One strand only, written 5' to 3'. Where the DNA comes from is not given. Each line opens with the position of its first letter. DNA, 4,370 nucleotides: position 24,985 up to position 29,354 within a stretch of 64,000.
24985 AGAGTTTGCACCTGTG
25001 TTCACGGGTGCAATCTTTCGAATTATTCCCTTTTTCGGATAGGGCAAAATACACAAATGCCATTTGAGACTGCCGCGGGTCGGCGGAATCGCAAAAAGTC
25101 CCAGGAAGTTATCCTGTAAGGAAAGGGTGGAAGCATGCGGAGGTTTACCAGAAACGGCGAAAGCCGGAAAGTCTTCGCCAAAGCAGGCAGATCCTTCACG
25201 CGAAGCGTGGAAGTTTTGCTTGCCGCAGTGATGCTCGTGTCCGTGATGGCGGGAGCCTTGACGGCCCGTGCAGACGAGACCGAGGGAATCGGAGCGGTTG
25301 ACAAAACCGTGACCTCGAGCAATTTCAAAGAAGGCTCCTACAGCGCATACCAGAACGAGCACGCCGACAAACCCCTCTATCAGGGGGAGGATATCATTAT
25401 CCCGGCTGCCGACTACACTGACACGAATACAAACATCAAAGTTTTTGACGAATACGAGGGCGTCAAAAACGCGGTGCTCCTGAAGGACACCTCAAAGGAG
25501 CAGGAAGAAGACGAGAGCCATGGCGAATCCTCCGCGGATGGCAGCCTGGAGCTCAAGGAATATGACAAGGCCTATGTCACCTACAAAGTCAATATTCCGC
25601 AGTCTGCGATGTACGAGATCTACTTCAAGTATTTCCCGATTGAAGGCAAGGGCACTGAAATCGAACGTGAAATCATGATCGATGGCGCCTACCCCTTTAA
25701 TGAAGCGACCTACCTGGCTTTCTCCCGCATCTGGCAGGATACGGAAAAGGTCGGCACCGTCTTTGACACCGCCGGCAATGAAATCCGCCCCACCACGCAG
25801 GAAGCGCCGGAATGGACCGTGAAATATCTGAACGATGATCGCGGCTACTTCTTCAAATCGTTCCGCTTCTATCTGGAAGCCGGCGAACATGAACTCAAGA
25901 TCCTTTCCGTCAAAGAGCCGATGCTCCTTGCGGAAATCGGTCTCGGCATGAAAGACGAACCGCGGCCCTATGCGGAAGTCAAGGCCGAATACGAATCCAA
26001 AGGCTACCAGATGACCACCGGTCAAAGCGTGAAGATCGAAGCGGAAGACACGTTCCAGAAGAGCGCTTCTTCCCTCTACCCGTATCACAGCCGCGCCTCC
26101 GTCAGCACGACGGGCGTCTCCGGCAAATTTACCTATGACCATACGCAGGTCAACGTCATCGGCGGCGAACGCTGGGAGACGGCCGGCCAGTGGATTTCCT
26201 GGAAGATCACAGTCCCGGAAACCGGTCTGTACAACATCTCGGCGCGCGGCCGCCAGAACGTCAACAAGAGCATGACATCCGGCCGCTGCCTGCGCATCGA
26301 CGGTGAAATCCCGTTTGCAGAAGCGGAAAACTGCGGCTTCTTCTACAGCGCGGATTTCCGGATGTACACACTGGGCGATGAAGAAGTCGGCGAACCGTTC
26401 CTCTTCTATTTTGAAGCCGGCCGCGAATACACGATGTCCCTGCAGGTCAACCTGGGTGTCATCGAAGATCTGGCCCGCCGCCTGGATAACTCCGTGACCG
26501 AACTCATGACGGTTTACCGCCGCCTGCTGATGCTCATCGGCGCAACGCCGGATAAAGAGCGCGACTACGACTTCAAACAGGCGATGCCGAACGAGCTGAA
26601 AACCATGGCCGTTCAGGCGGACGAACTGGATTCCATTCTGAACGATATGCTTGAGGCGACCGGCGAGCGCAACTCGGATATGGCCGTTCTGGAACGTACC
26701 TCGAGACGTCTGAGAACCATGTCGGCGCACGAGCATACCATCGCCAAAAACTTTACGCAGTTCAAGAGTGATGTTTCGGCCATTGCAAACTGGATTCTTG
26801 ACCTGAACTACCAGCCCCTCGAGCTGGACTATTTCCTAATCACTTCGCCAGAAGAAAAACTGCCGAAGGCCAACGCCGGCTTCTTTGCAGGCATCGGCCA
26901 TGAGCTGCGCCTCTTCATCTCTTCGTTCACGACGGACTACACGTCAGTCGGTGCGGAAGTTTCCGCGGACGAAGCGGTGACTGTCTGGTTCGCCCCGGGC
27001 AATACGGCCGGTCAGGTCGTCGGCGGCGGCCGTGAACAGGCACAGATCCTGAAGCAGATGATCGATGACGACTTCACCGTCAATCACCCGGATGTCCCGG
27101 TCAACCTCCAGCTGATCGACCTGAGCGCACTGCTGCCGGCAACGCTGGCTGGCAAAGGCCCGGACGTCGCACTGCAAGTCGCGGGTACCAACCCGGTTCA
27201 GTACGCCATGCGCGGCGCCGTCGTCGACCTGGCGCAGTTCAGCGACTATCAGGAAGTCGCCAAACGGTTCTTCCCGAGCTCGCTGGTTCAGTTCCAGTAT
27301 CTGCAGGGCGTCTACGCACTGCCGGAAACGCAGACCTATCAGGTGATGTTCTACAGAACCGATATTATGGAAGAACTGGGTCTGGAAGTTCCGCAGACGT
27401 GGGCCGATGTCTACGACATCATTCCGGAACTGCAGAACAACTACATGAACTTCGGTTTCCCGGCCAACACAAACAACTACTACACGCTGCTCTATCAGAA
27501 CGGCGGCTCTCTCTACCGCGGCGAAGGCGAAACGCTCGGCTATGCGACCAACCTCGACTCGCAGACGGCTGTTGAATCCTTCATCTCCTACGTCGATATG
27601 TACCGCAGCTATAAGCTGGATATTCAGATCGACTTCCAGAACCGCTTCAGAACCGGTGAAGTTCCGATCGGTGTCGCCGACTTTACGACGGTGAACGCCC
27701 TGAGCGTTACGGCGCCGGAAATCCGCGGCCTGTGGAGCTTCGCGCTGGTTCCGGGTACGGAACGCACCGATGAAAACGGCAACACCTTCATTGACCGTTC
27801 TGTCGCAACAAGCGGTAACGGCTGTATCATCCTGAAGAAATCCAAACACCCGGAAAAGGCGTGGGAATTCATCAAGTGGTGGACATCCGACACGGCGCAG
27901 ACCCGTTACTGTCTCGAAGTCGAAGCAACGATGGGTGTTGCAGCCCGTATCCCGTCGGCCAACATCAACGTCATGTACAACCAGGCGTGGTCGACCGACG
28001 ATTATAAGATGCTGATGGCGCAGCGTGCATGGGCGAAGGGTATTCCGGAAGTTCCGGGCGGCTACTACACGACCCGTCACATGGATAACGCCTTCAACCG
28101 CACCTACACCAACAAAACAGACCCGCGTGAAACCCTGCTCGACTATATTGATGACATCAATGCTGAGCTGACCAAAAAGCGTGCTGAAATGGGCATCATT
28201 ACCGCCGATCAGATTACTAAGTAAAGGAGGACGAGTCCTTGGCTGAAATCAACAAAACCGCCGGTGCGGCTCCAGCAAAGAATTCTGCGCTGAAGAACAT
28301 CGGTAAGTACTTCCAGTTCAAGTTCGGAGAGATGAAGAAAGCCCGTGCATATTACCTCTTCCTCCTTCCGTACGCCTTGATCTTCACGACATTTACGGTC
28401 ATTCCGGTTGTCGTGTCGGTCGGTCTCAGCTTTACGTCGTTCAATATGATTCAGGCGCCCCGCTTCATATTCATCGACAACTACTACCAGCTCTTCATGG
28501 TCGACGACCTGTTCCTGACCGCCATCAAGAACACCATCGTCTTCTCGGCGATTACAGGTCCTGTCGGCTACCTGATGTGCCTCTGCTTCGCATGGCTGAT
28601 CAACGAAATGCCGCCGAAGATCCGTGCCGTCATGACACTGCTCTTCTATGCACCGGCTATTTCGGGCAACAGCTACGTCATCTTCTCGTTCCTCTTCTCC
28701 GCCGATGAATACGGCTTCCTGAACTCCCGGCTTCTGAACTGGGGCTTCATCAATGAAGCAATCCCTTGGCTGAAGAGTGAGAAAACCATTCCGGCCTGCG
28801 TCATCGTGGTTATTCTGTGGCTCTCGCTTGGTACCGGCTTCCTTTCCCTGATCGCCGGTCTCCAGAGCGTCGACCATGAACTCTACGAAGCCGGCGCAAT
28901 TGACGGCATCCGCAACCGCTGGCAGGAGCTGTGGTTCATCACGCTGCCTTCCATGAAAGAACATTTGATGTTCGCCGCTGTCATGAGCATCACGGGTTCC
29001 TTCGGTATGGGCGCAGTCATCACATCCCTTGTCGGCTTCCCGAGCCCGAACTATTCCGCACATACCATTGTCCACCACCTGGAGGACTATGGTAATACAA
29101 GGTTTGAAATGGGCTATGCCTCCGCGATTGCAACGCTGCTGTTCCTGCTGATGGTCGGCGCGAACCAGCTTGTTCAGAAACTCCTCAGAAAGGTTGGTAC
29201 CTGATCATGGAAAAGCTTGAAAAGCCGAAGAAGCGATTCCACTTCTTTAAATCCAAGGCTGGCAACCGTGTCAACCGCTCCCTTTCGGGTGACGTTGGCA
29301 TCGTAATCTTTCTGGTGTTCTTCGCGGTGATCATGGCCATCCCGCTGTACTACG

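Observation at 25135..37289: Nine-gene operon: giant SBP, two permease pairs, NHL propeller, Yip1 protein and a 984-aa unknown, with no ATPase, regulator or hydrolase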

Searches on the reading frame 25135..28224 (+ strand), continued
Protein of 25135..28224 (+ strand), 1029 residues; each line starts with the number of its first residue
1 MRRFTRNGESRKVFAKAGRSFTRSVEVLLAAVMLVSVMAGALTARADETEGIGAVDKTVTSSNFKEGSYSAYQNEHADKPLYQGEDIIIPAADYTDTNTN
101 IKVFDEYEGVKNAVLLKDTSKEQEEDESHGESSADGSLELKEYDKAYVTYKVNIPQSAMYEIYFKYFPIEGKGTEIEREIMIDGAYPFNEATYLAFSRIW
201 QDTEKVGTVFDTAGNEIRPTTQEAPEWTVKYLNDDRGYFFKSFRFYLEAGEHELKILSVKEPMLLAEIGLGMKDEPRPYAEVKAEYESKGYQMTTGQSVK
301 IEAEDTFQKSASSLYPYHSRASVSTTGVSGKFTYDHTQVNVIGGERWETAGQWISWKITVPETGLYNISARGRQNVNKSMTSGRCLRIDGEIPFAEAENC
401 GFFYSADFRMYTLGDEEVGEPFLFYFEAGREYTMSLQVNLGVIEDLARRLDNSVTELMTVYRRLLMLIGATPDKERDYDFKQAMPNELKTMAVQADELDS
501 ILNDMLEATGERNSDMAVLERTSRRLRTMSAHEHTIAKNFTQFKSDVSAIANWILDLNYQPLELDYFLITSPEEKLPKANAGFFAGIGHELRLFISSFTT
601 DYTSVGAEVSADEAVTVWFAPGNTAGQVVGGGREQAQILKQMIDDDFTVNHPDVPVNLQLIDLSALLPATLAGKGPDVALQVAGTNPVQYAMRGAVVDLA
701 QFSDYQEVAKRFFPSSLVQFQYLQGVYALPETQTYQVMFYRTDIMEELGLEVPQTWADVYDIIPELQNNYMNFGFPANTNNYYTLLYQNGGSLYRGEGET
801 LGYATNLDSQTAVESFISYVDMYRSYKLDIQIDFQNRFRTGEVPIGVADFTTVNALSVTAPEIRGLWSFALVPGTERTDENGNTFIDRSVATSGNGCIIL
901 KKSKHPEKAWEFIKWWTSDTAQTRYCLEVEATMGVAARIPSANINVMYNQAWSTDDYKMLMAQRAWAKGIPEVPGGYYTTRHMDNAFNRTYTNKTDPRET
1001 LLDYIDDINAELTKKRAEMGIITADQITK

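Call 60: search_protein_families(library=pfam, proteins=[P0078, P0127, P0083, P0140, P0121, P0100, P0106], max_evalue=0.01)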
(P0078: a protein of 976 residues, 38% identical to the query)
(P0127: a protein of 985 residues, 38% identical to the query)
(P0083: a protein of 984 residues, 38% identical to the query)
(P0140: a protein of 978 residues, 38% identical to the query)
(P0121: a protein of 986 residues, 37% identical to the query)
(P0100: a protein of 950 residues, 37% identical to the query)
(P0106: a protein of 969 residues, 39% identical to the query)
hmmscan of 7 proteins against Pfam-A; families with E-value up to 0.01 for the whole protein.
P0078 (976 aa): 5 families
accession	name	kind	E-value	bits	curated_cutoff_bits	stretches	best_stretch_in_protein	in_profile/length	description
PF13416.11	SBP_bac_8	-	5.5e-28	99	27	1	590-878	4-253/279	Bacterial extracellular solute-binding protein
PF01547.30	SBP_bac_1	-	7.6e-28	98.8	26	1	579-874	6-306/307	Bacterial extracellular solute-binding protein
PF16990.11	CBM_35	-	5.3e-06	27.2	28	0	99-129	31-61/121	Carbohydrate binding module (family 35)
PF25275.1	Golvesin_C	-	1.9e-05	25.2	31.6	0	90-127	30-64/132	Golvesin C-terminal domain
PF23815.1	DUF7186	-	0.0022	18.3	27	1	1-22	1-22/39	Family of unknown function (DUF7186)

P0127 (985 aa): 3 families
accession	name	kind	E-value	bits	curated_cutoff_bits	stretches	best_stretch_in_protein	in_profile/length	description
PF01547.30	SBP_bac_1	-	1.5e-21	78.2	26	1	577-881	6-306/307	Bacterial extracellular solute-binding protein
PF16990.11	CBM_35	-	5.2e-06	27.2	28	0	96-125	29-58/121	Carbohydrate binding module (family 35)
PF25275.1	Golvesin_C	-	1.9e-05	25.2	31.6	0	86-133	26-71/132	Golvesin C-terminal domain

P0083 (984 aa): 4 families
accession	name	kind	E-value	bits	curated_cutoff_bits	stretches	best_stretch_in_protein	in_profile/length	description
PF13416.11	SBP_bac_8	-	7.2e-25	88.8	27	1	589-885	4-252/279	Bacterial extracellular solute-binding protein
PF01547.30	SBP_bac_1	-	9.2e-23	82.1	26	1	578-882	6-306/307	Bacterial extracellular solute-binding protein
PF16990.11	CBM_35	-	1e-05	26.3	28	0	88-130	19-62/121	Carbohydrate binding module (family 35)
PF25275.1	Golvesin_C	-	0.00063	20.3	31.6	0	89-134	29-71/132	Golvesin C-terminal domain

P0140 (978 aa): 3 families
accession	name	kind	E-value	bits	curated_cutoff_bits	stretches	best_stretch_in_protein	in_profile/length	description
PF01547.30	SBP_bac_1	-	4.4e-22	79.9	26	1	587-862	9-306/307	Bacterial extracellular solute-binding protein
PF13416.11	SBP_bac_8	-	1.4e-18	68.1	27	1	594-865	4-252/279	Bacterial extracellular solute-binding protein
PF17829.7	GH115_C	-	1.9e-07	31.5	24.1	1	256-395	5-147/172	Glycosyl hydrolase family 115 C-terminal domain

P0121 (986 aa): 3 families
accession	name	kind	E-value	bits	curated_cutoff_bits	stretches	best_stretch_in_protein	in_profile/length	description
PF01547.30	SBP_bac_1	-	9.6e-20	72.2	26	1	578-881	6-305/307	Bacterial extracellular solute-binding protein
PF25275.1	Golvesin_C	-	1.8e-05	25.2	31.6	0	96-138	36-75/132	Golvesin C-terminal domain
PF16990.11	CBM_35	-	0.0017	19.1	28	0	99-127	31-59/121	Carbohydrate binding module (family 35)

P0100 (950 aa): 4 families
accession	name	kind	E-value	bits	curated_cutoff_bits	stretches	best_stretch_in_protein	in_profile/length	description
PF13416.11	SBP_bac_8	-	9.8e-22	78.5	27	1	622-860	47-258/279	Bacterial extracellular solute-binding protein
PF01547.30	SBP_bac_1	-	1.6e-20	74.8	26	1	587-852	19-307/307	Bacterial extracellular solute-binding protein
PF16990.11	CBM_35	-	5.5e-07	30.3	28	0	92-139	31-75/121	Carbohydrate binding module (family 35)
PF25275.1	Golvesin_C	-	5.9e-05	23.6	31.6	0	93-126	37-70/132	Golvesin C-terminal domain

P0106 (969 aa): 4 families
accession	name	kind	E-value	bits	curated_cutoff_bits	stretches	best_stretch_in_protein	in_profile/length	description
PF01547.30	SBP_bac_1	-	4.2e-23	83.2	26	1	580-867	6-306/307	Bacterial extracellular solute-binding protein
PF13416.11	SBP_bac_8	-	1.2e-21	78.2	27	1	591-872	4-254/279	Bacterial extracellular solute-binding protein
PF16990.11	CBM_35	-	1.8e-05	25.5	28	0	109-149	36-73/121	Carbohydrate binding module (family 35)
PF25275.1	Golvesin_C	-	0.002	18.6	31.6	0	108-136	40-68/132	Golvesin C-terminal domain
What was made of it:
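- The CBM assignment rests on short, borderline Pfam matches in homologues (call 60) and on predicted beta-sandwiches only.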

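Call 63: find_encoding_contigs(protein=P0080, flank=10000, max_places=1)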
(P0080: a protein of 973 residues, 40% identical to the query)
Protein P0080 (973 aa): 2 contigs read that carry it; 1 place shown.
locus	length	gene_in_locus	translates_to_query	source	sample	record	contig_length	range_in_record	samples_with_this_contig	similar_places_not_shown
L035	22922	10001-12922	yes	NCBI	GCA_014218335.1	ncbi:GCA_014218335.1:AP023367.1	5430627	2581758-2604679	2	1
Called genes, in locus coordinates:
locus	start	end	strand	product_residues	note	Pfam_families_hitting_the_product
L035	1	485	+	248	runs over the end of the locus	PF02463:SMC_N, PF13175:AAA_15 (faint), PF13476:AAA_23 (weak), PF00005:ABC_tran, PF09818:ABC_ATPase (faint), PF13304:AAA_21 (weak)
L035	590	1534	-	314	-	PF07732:Cu-oxidase_3, PF00394:Cu-oxidase, PF07731:Cu-oxidase_2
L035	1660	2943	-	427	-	PF01476:LysM, PF23473:LysM3_LYK4_5 (faint), PF23577:LysM_RLK (faint), PF01476:LysM, PF00704:Glyco_hydro_18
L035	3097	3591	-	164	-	PF22381:Staph_reg_Sar_Rot, PF12802:MarR_2, PF01047:MarR, PF13601:HTH_34 (weak)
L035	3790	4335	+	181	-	PF00255:GSHPx, PF00578:AhpC-TSA (faint)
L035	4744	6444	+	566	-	PF00909:Ammonium_transp, PF00543:P-II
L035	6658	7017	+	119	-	PF00392:GntR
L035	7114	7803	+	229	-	PF00005:ABC_tran, PF13304:AAA_21 (faint)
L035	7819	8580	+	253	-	-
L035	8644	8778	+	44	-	-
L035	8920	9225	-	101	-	-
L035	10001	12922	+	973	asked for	PF01547:SBP_bac_1, PF13416:SBP_bac_8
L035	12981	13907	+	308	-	PF00528:BPD_transp_1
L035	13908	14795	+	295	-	PF00528:BPD_transp_1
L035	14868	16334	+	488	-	PF01436:NHL (faint)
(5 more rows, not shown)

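Call 64: find_encoding_contigs(protein=P0138, flank=10000, max_places=1)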
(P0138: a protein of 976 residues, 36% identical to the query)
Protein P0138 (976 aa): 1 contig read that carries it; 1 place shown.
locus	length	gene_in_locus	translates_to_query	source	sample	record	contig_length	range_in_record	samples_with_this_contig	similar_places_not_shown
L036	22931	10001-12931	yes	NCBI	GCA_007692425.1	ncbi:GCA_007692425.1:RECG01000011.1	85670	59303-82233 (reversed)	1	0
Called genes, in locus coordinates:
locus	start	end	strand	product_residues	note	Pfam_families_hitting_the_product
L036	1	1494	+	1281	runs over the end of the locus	PF02638:GHL10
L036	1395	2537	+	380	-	PF00144:Beta-lactamase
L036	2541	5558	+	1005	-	PF26182:Ig_NUP210_5th (faint), PF26918:Ig_Eae (faint), PF21461:HL_N-beta (faint), PF02368:Big_2 (weak), PF01510:Amidase_2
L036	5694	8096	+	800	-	-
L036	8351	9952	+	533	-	PF16403:Bact_surface_Ig-like, PF01547:SBP_bac_1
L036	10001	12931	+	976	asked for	PF01547:SBP_bac_1, PF13416:SBP_bac_8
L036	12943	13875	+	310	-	PF00528:BPD_transp_1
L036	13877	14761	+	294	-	PF00528:BPD_transp_1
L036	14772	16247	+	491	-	PF07719:TPR_2 (faint), PF00515:TPR_1 (faint), PF13424:TPR_12 (faint)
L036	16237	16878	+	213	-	PF04893:Yip1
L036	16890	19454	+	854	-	PF18952:DUF5696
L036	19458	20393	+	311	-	PF00528:BPD_transp_1 (weak)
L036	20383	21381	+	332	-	PF00528:BPD_transp_1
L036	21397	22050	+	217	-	-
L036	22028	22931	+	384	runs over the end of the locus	PF07075:NamZ_N, PF20732:NamZ_C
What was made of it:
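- In the Acholeplasmataceae MAG it is flanked by Amidase_2, GHL10 and NamZ genes (call 64).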

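Call 65: find_encoding_contigs(protein=P0062, flank=10000, max_places=1)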
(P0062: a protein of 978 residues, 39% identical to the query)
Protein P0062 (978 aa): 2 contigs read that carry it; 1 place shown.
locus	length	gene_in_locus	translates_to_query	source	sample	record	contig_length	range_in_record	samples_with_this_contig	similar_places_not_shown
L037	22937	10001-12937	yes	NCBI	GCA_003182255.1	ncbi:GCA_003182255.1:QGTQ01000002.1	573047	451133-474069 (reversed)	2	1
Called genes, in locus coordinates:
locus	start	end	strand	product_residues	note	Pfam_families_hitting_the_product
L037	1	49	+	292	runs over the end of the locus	PF07638:Sigma70_ECF (faint), PF04542:Sigma70_r2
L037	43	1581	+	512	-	PF12791:RsgI_N, PF23750:RsgI_M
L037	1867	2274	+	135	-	-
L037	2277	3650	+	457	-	PF08673:RsbU_N, PF00989:PAS (weak), PF12860:PAS_7 (weak), PF00512:HisKA, PF02518:HATPase_c, PF13589:HATPase_c_3 (faint)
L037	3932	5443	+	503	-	PF02789:Peptidase_M17_N, PF00883:Peptidase_M17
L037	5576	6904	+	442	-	PF00083:Sugar_tr, PF06609:TRI12 (weak), PF07690:MFS_1, PF12832:MFS_1_like, PF00083:Sugar_tr (weak), PF07690:MFS_1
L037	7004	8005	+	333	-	PF00356:LacI, PF00532:Peripla_BP_1 (weak), PF13377:Peripla_BP_3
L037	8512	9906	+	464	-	PF01547:SBP_bac_1, PF13416:SBP_bac_8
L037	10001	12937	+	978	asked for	PF01547:SBP_bac_1, PF13416:SBP_bac_8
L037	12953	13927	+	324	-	PF00528:BPD_transp_1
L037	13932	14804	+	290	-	PF00528:BPD_transp_1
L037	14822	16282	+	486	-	PF01436:NHL (faint)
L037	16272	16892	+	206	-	PF04893:Yip1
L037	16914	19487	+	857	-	PF18952:DUF5696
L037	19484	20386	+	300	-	PF00528:BPD_transp_1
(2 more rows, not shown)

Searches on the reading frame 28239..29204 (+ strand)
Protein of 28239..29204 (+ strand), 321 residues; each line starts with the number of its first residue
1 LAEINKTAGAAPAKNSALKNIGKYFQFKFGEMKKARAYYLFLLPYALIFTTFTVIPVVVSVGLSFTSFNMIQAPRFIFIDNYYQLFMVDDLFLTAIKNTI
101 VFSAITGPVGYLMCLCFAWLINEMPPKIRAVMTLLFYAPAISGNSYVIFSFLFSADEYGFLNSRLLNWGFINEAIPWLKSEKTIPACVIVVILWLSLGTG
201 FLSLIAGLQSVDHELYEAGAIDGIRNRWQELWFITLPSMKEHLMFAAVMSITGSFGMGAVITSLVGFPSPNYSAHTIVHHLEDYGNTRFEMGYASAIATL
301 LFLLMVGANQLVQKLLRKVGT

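Call 4: search_protein_families(library=pfam, proteins=[window:28239-29204:+], max_evalue=0.1)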
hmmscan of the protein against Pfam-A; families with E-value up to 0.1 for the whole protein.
window:28239-29204:+ (321 aa): 1 family
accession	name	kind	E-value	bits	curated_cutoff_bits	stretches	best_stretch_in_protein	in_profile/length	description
PF00528.27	BPD_transp_1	-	7.7e-07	29.5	26.4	1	131-318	23-181/184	Binding-protein-dependent transport system inner membrane component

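Call 5: search_protein_families(library=ncbifam, proteins=[window:28239-29204:+], max_evalue=0.1)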
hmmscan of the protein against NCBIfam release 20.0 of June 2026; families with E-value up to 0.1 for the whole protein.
window:28239-29204:+ (321 aa): 7 families
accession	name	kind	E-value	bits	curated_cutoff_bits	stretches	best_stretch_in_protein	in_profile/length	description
NF007852.0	PRK10561.1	equivalog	2.6e-13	50.5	335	1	37-307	13-279/295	sn-glycerol-3-phosphate ABC transporter permease UgpA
NF040931.1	ABC_arch_GlcT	equivalog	7.5e-13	48.7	360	1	46-304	5-259/278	glucose ABC transporter permease GlcT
NF007044.0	PRK09497.1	equivalog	9e-13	48.3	348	1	50-308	20-270/285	spermidine/putrescine ABC transporter permease PotB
NF007963.0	PRK10683.1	equivalog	2.6e-08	33.6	489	1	39-306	42-299/317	putrescine ABC transporter permease PotH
NF008232.0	PRK10999.1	equivalog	2.6e-08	33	392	1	88-313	279-511/520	maltose ABC transporter permease MalF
TIGR02140.1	permease_CysW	equivalog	1.2e-05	24.9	329.1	1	79-306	33-246/261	sulfate ABC transporter permease subunit CysW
TIGR00969.1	3a0106s02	subfamily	0.00044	19.8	240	1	82-304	50-258/272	sulfate ABC transporter permease subunit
